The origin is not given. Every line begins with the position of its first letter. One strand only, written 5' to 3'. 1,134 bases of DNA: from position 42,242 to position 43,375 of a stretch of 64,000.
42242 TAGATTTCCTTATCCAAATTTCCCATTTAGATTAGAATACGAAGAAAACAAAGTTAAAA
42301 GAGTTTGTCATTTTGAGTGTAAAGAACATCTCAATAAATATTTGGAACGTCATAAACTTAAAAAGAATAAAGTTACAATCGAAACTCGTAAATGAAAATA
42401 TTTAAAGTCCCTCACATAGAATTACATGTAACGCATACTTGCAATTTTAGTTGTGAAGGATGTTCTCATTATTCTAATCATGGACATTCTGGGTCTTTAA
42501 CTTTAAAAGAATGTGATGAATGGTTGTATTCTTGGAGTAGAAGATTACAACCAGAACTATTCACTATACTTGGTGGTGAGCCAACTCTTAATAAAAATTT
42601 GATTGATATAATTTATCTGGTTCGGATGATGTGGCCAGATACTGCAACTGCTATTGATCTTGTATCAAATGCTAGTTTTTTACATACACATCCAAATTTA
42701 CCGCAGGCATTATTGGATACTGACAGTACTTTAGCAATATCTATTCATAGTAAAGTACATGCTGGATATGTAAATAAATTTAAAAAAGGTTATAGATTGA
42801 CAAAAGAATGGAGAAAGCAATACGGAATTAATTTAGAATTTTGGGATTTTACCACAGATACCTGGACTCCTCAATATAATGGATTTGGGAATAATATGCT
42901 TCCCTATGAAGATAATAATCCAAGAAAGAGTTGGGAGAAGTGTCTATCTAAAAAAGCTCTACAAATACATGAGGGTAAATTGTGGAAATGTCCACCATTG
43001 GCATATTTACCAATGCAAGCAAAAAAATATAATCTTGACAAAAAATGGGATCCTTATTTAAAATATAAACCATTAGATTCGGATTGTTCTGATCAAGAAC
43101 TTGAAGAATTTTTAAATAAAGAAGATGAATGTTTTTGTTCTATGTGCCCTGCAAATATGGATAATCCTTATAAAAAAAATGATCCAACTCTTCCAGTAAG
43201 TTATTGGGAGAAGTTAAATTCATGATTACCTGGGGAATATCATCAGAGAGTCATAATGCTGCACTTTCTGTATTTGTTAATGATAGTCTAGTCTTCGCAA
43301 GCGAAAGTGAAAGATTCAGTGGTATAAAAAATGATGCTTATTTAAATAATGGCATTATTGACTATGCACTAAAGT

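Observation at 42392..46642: Radical SAM - carbamoyltransferase - duplicated SGNH-like hydrolase cluster (candidate modification pathway)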

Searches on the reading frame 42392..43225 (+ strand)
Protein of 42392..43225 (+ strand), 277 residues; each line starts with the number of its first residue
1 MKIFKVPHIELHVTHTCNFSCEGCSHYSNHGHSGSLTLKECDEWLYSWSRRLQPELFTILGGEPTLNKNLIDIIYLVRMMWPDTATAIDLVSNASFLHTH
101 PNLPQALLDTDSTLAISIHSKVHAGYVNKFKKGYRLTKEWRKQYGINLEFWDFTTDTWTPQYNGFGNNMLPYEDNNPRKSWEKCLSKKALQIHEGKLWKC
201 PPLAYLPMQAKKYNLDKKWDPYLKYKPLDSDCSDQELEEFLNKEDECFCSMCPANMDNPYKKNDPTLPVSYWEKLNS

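Call 3: search_protein_families(library=pfam, proteins=[window:42392-43225:+], max_evalue=0.1)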
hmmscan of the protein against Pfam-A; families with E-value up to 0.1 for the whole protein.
window:42392-43225:+ (277 aa): 2 families
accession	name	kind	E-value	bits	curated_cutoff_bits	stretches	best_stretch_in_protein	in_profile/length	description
PF04055.27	Radical_SAM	-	3.3e-07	31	29.5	1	13-81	3-73/166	Radical SAM superfamily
PF13353.11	Fer4_12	-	0.0001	23.1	22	1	14-78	12-78/137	4Fe-4S single cluster domain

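Call 4: search_protein_families(library=phrogs, proteins=[window:42392-43225:+], max_evalue=0.01)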
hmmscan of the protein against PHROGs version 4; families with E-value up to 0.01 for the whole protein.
window:42392-43225:+ (277 aa): 4 families
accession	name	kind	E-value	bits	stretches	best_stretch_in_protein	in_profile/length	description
phrog_13987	-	other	3e-08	34.3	1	7-78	15-87/274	radical SAM domain-containing protein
phrog_1802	-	other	2.6e-05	24.3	1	8-118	45-163/556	radical SAM domain-containing protein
phrog_14086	-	other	0.0027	18.1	1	13-118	93-203/353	radical SAM domain-containing protein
phrog_626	-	DNA, RNA and nucleotide metabolism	0.0042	17.7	1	16-79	25-91/164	anaerobic ribonucleotide reductase small subunit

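Call 8: search_dna_similar(query=window:42392-43225:+, collection=phages, mode=protein, max_rows=40)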
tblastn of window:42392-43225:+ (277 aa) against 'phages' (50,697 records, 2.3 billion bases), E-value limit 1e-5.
Records with a match: 2; places in all: 2; records where one place covers at least 80% of the query: 2.
Best place of each record, by identity: <60% 2.
By first word of the organism name: Synechococcus 1; Marine 1.
By host as written in the record: Synechococcus sp. WH7803 1; - 1.
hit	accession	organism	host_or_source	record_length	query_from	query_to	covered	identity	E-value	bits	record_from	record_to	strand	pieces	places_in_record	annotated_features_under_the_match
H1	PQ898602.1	Synechococcus phage S-SCSM2R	Synechococcus sp. WH7803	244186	1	263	95%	41.0%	2e-62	217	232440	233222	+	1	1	radical SAM superfamily maturase | 3-amino-5-hydroxybenzoic acid synthase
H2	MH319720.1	Marine virus AG-345-D19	single cell amplified by WGA-X; seawater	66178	9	254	89%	28.9%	5e-17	87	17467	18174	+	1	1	record has no annotation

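Call 9: get_annotated_region(hit=H1, flank=9000)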
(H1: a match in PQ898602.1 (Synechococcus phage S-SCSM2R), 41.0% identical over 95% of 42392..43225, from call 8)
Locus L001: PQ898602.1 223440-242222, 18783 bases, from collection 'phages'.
description: Synechococcus phage S-SCSM2R, complete genome.
organism: Synechococcus phage S-SCSM2R (NCBI taxid 3400247)
taxonomy: Viruses
host: Synechococcus sp. WH7803; source: South China Sea; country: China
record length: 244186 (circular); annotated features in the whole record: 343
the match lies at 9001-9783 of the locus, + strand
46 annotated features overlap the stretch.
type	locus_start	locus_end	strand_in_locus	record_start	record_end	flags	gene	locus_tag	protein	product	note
CDS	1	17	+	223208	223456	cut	-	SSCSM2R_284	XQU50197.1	hypothetical protein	-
CDS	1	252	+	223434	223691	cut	-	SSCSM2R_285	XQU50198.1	hypothetical protein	-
CDS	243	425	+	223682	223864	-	-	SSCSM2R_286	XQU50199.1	hypothetical protein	-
CDS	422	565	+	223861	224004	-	-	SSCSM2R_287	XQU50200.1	RNA polymerase inhibitor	-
CDS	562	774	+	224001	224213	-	-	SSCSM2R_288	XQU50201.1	hypothetical protein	-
CDS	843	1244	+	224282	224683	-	-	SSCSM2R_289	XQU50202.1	dTDP-4-dehydrorhamnose 3,5-epimerase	-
CDS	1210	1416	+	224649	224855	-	-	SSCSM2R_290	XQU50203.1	hypothetical protein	-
CDS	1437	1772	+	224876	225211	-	-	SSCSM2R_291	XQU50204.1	MPI protein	-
CDS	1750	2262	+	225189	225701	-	-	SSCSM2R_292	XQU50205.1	leucine hydroxylase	-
CDS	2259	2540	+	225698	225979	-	-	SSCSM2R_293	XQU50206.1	hypothetical protein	-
CDS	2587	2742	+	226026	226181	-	-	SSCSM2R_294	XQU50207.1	hypothetical protein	-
CDS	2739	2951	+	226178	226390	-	-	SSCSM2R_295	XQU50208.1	hypothetical protein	-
CDS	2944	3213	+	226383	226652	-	-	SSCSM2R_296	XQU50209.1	hypothetical protein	-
CDS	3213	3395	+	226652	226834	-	-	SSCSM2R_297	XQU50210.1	hypothetical protein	-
CDS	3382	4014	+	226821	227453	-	-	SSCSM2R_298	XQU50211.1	2OG-Fe(II) oxygenase superfamily protein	-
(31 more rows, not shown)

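Call 16: find_related_loci(query=window:42392-43225:+, collection=viral_contigs, flank=8000)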
Query window:42392-43225:+ (277 aa) in viral_contigs; peptide patterns used: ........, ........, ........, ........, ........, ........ (x = any residue, [..] = any of these).
6 stretches matched a pattern; 3 encode a relative of the query (tblastn E <= 1e-3); 3 distinct loci.
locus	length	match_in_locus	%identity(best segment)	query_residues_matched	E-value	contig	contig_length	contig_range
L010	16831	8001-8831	92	1-277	0e+0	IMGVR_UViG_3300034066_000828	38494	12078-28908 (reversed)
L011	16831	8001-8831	92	1-277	0e+0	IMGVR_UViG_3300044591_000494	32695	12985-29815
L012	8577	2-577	90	86-277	1e-119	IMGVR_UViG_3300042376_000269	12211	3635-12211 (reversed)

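Call 23: search_solved_structures(query=window:42392-43225:+, max_evalue=1, show_alignments=2)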
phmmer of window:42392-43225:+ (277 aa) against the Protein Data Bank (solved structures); distinct sequences matched with E-value up to 1: 8.
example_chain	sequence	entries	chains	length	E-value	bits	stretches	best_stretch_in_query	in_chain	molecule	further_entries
7wzv_A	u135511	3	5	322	1.5e-07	34.4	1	8-100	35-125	4Fe-4S cluster-binding domain-containing protein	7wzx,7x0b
8wm2_A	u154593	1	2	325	0.095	15.3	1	10-85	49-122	Fe-S radical SAM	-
5vsl_A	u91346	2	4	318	0.14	14.7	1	9-98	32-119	Radical S-adenosyl methionine domain-containing protein 2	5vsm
6q2p_A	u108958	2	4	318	0.14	14.7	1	9-98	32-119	Radical S-adenosyl methionine domain-containing protein 2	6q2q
2f77_X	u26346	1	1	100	0.5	12.9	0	122-162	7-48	Core protein p10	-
5wgg_A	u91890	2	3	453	0.54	12.8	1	9-72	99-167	Radical SAM domain protein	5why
7n7h_A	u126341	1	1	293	0.67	12.5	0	9-98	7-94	VIPERIN-LIKE ENZYME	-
7tol_A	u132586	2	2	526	0.73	12.3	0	11-80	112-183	glycerol dibiphytanyl glycerol tetraether - macrocyclic archaeol synthase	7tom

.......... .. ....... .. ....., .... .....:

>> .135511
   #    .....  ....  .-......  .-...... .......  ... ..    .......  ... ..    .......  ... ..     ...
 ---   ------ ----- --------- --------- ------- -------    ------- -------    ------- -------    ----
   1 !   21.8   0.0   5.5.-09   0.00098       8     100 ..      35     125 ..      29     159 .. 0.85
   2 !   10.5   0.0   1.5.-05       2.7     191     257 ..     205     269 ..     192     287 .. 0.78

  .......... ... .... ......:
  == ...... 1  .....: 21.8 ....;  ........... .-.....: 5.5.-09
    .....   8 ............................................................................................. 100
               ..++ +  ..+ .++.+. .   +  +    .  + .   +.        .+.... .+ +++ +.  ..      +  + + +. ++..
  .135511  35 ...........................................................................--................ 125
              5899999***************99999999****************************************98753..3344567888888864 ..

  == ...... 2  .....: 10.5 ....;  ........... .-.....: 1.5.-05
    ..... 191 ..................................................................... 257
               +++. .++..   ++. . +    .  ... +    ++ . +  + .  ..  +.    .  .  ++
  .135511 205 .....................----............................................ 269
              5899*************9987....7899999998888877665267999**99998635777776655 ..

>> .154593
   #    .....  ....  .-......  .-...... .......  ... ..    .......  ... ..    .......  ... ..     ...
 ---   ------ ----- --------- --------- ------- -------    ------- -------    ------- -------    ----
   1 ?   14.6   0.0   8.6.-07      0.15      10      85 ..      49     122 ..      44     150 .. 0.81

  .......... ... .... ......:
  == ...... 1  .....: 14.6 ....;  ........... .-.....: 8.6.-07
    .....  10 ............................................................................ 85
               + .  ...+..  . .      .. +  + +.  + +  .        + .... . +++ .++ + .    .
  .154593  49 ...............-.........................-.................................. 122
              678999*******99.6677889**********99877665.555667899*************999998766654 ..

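Call 26: find_homologous_proteins(query=window:42392-43225:+, max_evalue=0.001)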
Query window:42392-43225:+ (277 aa): 432 proteins with E <= 0.001 among 646 candidates; the best 120 are listed.
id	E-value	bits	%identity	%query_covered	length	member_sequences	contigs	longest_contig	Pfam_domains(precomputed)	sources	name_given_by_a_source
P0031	6.5e-184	628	94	100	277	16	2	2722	PF04055.28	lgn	-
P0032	9.3e-157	539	78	100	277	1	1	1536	PF04055.28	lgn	-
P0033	2.0e-153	528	77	100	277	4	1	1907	PF04055.28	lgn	-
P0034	4.4e-149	514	74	100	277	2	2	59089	PF04055.28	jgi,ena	jgi:hypothetical protein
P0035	1.9e-146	505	73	100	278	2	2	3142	PF04055.28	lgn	-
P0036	1.0e-137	477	70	99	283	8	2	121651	PF04055.28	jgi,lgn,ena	-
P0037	1.2e-135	470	69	98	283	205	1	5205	PF04055.28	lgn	-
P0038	1.3e-134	466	69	99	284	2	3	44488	PF04055.28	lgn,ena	-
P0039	2.7e-133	462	66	99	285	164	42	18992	PF04055.28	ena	-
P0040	6.9e-133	461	66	99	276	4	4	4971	PF04055.28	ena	-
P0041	7.9e-133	461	68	99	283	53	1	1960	PF04055.28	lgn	-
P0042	2.1e-132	459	66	99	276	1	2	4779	PF04055.28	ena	-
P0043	2.3e-132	459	66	99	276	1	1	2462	PF04055.28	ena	-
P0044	2.6e-132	459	68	100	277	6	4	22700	PF04055.28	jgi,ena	-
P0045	3.2e-132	459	66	99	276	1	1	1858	PF04055.28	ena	-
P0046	7.2e-132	457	66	99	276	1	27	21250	PF04055.28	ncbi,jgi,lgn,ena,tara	jgi:hypothetical protein|tara:strand:- start:5058 stop:5888 length:831 start_codon:yes stop_codon:ye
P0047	1.0e-131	457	66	99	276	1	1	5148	PF04055.28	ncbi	-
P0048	1.2e-131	457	66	99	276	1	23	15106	PF04055.28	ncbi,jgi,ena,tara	tara:strand:- start:527 stop:1357 length:831 start_codon:yes stop_codon:yes gene_type:complete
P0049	1.4e-131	456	66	98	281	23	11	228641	PF04055.28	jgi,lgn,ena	-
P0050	3.0e-131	455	66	99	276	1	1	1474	PF04055.28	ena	-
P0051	5.3e-131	455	65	99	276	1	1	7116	PF04055.28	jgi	-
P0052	6.8e-131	454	65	99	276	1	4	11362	PF04055.28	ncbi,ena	-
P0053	8.6e-131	454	66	99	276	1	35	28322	PF04055.28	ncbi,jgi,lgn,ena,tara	tara:strand:+ start:5141 stop:5971 length:831 start_codon:yes stop_codon:yes gene_type:complete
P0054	1.2e-130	453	65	99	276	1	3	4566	PF04055.28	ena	-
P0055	1.6e-130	453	66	99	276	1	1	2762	PF04055.28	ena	-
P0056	2.4e-130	452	65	99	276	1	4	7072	PF04055.28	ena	-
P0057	2.6e-130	452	65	99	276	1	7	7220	PF04055.28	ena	-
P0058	2.7e-130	452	65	99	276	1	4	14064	PF04055.28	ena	-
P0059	3.0e-130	452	65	99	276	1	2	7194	PF04055.28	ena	-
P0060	3.2e-130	452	65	99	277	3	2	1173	PF04055.28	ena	-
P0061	3.4e-130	452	65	99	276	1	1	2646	PF04055.28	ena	-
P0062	3.5e-130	452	65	99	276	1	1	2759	PF04055.28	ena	-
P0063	3.9e-130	452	65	99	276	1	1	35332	PF04055.28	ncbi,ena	-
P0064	4.2e-130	452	66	98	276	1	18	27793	PF04055.28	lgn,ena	-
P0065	6.1e-130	451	65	99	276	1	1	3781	PF04055.28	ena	-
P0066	6.1e-130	451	65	99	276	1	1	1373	PF04055.28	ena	-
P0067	7.0e-130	451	65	99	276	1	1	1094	PF04055.28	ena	-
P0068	8.6e-130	451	65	99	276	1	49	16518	PF04055.28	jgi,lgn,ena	-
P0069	8.9e-130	450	67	96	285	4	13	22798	PF04055.28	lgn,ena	-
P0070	9.0e-130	450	65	99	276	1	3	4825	PF04055.28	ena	-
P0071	9.2e-130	450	65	99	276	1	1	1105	PF04055.28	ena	-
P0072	1.0e-129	450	65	99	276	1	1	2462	PF04055.28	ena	-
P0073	1.2e-129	450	65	99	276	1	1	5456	PF04055.28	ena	-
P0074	1.5e-129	450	64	99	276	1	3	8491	PF04055.28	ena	-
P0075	1.8e-129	450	64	99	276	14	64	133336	PF04055.28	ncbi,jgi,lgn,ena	-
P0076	2.1e-129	449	64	99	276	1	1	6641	PF04055.28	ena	-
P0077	2.2e-129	449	64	99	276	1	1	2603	PF04055.28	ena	-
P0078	2.3e-129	449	65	99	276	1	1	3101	PF04055.28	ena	-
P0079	2.9e-129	449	65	99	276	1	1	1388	PF04055.28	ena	-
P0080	4.2e-129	448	65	99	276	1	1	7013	PF04055.28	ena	-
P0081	4.7e-129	448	64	99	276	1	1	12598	PF04055.28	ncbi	-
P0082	5.5e-129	448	64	99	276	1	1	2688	PF04055.28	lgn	-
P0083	7.9e-129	447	64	99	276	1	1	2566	PF04055.28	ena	-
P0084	1.0e-128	447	64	99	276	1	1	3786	PF04055.28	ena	-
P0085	1.6e-128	446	64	99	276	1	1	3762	PF04055.28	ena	-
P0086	1.9e-128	446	64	99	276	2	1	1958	PF04055.28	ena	-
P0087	3.8e-124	432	64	97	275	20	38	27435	PF04055.28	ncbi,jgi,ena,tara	jgi:hypothetical protein|tara:strand:- start:2102 stop:2929 length:828 start_codon:yes stop_codon:ye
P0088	5.6e-124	431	63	97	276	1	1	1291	PF04055.28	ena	-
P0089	5.6e-120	418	67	92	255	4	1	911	PF04055.28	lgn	-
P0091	3.2e-102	360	54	98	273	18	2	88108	PF04055.28,PF13353.12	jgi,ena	-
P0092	2.2e-100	354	54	99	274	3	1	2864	PF04055.28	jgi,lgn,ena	jgi:organic radical activating enzyme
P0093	6.6e-97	343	52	99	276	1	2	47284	PF04055.28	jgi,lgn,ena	jgi:organic radical activating enzyme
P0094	1.1e-95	339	54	98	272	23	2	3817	PF04055.28,PF13353.12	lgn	-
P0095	1.6e-95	338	52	98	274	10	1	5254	PF04055.28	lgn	-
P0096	3.4e-95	337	52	99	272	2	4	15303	PF04055.28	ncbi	-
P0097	2.6e-93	331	53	99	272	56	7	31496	PF04055.28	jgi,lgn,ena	jgi:hypothetical protein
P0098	2.6e-93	331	50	98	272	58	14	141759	PF04055.28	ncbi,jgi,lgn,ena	-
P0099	3.9e-93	330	51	98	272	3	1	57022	PF04055.28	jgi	-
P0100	1.4e-91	325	51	98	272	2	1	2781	PF04055.28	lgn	-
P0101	3.9e-91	324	51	98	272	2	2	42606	PF04055.28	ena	-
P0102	8.0e-91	323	50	98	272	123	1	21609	PF04055.28,PF13353.12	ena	-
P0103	1.6e-90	322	50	99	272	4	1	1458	PF04055.28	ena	-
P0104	3.2e-90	321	50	98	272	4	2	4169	PF04055.28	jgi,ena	-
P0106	1.4e-89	319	50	98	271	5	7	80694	PF04055.28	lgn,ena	-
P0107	2.4e-89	318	48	97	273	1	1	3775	PF04055.28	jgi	-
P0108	4.1e-89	317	49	97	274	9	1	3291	PF04055.28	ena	-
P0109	9.5e-89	316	50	98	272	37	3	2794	PF04055.28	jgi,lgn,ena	-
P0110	1.2e-88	315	50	98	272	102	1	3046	PF04055.28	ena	-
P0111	2.9e-88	314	50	98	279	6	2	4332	PF04055.28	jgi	jgi:organic radical activating enzyme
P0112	3.8e-88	314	50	99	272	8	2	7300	PF04055.28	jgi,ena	jgi:organic radical activating enzyme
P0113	1.2e-87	312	50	98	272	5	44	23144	PF04055.28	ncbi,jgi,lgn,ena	-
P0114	6.9e-87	310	50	96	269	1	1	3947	PF04055.28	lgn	-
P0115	8.5e-87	309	50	91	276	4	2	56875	PF04055.28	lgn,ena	-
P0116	1.6e-86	309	49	99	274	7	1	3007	PF04055.28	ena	-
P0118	8.7e-86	306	49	99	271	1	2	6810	PF04055.28,PF13353.12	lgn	-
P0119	2.0e-85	305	48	96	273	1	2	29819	PF04055.28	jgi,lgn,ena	jgi:MoaA/NifB/PqqE/SkfB family radical SAM enzyme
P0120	5.8e-85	303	48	97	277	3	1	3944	PF04055.28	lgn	-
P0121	2.7e-84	301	48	97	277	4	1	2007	PF04055.28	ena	-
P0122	5.1e-82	294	48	98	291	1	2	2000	PF04055.28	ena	-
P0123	1.0e-81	293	48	99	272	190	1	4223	PF04055.28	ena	-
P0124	1.9e-81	292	48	93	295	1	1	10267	PF04055.28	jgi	jgi:hypothetical protein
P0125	4.8e-81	290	49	91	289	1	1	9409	PF04055.28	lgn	-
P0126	5.9e-81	290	47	96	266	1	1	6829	PF04055.28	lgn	-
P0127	6.7e-81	290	47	98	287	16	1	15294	PF04055.28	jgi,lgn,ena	jgi:organic radical activating enzyme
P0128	2.3e-80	288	48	91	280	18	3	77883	PF04055.28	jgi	jgi:organic radical activating enzyme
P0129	2.5e-80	288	47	91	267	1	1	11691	PF04055.28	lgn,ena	-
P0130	3.9e-80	287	49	91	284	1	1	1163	PF04055.28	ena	-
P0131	9.2e-80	286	47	91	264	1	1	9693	PF04055.28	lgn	-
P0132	9.2e-80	286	46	95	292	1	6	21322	PF04055.28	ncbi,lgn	-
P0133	1.5e-79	286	47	91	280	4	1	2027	PF04055.28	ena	-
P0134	2.4e-79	285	48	94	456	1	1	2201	PF04055.28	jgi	jgi:hypothetical protein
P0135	3.5e-79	284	49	89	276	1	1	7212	PF04055.28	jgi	-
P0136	5.5e-79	284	49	90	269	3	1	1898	PF04055.28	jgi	jgi:hypothetical protein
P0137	7.5e-79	283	46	97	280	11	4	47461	PF04055.28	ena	-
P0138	1.2e-78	283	46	94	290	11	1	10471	PF04055.28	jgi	jgi:hypothetical protein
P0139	1.6e-78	282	46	96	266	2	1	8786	PF04055.28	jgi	-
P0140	3.3e-78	281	50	90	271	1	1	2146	PF04055.28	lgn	-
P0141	4.6e-78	281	50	90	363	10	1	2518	PF04055.28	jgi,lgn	jgi:MoaA/NifB/PqqE/SkfB family radical SAM enzyme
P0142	6.3e-78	280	49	91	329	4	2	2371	PF04055.28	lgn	-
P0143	6.4e-78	280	45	97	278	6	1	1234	PF04055.28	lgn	-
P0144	7.0e-78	280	48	94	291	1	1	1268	PF04055.28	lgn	-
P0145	7.6e-78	280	46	93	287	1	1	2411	PF04055.28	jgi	jgi:hypothetical protein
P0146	7.6e-78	280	49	91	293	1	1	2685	PF04055.28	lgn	-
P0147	1.1e-77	279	46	94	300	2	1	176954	PF04055.28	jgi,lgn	jgi:hypothetical protein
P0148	1.2e-77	279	46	94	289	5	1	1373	PF04055.28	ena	-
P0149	1.5e-77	279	48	90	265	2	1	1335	PF04055.28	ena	-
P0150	1.7e-77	279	47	89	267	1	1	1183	PF04055.28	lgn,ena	-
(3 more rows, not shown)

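Call 29: find_encoding_contigs(protein=P0147, flank=8000, max_places=3)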
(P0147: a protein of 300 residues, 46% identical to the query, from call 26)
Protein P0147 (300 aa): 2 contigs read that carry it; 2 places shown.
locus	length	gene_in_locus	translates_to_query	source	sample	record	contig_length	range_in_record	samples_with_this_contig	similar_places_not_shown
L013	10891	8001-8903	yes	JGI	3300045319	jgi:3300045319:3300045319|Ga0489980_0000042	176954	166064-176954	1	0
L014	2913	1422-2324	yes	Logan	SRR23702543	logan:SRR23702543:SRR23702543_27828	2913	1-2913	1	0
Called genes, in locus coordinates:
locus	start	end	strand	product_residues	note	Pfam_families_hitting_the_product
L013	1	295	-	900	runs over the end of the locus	PF00672:HAMP (weak), PF00989:PAS (weak), PF08448:PAS_4 (weak), PF13188:PAS_8 (weak), PF13426:PAS_9 (weak), PF08447:PAS_3, PF08448:PAS_4, PF02518:HATPase_c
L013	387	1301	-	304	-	PF00892:EamA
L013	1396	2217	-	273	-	-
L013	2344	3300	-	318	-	PF00701:DHDPS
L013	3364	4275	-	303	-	PF00106:adh_short, PF08659:KR, PF13561:adh_short_C2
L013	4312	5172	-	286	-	PF22622:MFE-2_hydrat-2_N, PF13452:FAS1_DH_region (faint), PF01575:MaoC_dehydratas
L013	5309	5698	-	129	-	PF12172:zf-ChsH2, PF01796:OB_ChsH2_C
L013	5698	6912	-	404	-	PF22691:Thiolase_C_1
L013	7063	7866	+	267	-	PF13531:SBP_bac_11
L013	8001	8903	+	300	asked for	PF04055:Radical_SAM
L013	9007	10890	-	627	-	?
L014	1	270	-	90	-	?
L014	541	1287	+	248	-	PF13531:SBP_bac_11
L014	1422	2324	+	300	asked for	PF04055:Radical_SAM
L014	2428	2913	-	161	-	?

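Call 30: find_encoding_contigs(protein=P0128, flank=8000, max_places=3)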
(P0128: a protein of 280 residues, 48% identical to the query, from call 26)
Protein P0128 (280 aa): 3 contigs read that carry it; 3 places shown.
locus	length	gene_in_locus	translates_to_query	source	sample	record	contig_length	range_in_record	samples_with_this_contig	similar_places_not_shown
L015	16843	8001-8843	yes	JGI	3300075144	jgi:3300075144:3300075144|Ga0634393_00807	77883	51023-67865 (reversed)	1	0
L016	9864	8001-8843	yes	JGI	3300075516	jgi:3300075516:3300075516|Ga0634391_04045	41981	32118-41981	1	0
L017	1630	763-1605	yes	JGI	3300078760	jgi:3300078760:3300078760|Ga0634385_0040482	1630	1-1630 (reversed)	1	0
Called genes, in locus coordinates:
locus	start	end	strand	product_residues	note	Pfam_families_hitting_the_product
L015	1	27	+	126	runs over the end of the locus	-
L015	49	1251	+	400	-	PF13640:2OG-FeII_Oxy_3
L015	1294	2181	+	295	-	-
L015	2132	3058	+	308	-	-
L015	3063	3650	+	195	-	PF01041:DegT_DnrJ_EryC1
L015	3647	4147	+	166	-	-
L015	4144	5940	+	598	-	PF04055:Radical_SAM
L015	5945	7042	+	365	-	-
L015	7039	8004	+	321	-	-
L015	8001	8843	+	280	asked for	PF04055:Radical_SAM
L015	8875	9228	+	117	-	-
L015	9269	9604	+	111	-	-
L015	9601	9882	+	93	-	-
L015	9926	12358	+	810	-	PF18454:Mtd_N (weak)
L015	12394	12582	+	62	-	-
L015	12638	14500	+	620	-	-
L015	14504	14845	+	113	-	-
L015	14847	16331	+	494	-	-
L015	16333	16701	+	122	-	-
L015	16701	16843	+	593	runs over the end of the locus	PF08450:SGL (faint), PF10282:Lactonase (faint)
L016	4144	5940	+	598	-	PF04055:Radical_SAM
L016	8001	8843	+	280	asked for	PF04055:Radical_SAM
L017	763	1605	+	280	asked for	PF04055:Radical_SAM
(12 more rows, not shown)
